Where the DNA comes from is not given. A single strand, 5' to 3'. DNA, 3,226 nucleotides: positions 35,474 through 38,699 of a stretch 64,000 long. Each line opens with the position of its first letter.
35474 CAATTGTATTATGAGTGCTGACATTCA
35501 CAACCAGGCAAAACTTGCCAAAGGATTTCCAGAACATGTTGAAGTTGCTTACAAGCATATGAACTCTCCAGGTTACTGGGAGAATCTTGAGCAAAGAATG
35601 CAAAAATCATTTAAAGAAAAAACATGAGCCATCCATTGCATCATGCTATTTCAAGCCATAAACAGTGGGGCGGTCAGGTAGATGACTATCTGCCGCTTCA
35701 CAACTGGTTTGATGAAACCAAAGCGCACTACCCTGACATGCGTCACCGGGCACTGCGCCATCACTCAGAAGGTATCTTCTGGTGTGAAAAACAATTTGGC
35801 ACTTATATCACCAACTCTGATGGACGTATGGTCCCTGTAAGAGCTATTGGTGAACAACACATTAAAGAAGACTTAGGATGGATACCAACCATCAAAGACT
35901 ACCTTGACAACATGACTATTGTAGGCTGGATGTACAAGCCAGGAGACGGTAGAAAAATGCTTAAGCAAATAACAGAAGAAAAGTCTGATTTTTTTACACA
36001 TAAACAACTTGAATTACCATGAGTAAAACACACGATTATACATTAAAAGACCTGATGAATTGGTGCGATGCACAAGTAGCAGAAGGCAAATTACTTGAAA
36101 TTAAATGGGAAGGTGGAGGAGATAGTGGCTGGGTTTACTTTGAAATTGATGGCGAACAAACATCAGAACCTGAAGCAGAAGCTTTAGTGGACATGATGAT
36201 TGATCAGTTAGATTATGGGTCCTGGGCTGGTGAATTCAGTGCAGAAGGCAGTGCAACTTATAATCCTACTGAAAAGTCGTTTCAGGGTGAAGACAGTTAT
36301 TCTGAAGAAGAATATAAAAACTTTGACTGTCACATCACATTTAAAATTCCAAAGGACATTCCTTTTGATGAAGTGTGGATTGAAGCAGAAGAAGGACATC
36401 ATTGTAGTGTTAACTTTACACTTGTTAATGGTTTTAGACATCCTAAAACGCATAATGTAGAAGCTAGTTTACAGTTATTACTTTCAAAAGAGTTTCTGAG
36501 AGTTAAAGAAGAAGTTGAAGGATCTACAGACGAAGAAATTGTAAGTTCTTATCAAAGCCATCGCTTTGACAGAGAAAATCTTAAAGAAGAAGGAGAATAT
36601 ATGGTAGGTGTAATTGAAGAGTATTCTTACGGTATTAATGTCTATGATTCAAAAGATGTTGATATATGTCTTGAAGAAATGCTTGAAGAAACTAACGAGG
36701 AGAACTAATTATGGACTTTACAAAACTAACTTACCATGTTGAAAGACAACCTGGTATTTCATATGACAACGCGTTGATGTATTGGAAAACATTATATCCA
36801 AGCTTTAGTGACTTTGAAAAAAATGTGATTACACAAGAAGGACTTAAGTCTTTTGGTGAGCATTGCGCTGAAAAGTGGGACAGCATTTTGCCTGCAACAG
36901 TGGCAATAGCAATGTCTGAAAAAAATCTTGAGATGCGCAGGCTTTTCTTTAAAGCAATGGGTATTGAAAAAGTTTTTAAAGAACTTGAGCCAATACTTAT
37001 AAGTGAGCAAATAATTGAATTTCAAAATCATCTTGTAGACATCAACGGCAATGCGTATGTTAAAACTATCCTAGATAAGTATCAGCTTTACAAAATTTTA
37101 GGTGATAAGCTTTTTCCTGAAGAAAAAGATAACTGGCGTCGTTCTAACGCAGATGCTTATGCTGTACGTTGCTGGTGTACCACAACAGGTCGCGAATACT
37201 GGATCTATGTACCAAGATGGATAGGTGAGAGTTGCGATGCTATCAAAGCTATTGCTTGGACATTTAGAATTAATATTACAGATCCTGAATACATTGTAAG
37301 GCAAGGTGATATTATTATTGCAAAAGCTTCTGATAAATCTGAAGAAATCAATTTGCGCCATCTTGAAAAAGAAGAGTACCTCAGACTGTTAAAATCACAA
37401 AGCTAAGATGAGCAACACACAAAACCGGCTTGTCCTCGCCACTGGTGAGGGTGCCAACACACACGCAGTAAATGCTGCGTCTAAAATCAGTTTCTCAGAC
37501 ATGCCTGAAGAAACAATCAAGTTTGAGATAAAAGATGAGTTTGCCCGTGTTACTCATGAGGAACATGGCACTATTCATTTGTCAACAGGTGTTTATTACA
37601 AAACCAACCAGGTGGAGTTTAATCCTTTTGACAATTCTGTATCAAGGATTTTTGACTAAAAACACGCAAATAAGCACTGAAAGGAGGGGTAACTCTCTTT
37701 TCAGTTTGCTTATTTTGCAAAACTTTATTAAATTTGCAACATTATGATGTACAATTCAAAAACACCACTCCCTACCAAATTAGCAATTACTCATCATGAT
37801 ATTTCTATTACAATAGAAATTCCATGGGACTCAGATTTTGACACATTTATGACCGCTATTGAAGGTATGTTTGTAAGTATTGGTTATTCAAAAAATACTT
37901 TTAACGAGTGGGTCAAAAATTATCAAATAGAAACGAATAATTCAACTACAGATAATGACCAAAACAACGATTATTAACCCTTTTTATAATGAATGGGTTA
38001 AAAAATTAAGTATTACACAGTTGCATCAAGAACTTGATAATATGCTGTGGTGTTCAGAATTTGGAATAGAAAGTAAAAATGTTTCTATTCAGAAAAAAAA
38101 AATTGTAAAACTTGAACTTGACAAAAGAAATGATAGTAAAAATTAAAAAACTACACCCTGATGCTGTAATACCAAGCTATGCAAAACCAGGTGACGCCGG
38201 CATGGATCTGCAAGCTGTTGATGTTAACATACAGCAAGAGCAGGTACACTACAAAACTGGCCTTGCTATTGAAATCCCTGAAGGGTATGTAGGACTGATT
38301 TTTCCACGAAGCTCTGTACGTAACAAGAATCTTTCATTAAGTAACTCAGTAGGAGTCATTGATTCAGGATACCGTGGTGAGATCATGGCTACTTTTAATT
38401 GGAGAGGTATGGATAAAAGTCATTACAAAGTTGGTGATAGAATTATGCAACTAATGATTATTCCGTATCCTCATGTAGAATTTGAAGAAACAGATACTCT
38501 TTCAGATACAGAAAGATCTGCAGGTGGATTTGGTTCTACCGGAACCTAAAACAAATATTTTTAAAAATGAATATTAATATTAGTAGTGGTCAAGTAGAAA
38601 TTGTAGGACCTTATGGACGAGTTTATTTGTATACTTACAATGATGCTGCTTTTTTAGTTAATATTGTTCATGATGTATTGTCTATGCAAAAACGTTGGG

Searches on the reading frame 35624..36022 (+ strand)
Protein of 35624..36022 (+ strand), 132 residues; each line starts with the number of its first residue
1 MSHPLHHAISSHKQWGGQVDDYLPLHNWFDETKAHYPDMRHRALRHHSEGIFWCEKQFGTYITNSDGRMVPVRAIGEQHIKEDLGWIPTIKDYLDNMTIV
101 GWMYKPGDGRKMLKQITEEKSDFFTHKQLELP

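Call 103: search_protein_families(library=pfam, proteins=[window:35624-36022:+], max_evalue=0.001)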
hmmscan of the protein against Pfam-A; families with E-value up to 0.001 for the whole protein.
window:35624-36022:+ (132 aa): 1 family
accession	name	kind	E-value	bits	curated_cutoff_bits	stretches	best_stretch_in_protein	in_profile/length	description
PF21866.1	DUF6915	-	7.1e-45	151.8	27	1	2-103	1-102/102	Domain of unknown function (DUF6915)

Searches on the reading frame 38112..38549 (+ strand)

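Call 103: search_protein_families(library=pfam, proteins=[window:38112-38549:+], max_evalue=0.001)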
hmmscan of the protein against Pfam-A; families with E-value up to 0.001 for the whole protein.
window:38112-38549:+ (145 aa): 2 families
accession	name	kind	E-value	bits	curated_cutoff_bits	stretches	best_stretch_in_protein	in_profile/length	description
PF00692.24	dUTPase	-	4e-24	85.3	22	1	18-144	3-129/129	dUTPase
PF22769.1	DCD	-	3.8e-06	27.5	27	1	53-116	87-150/153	dCTP deaminase-like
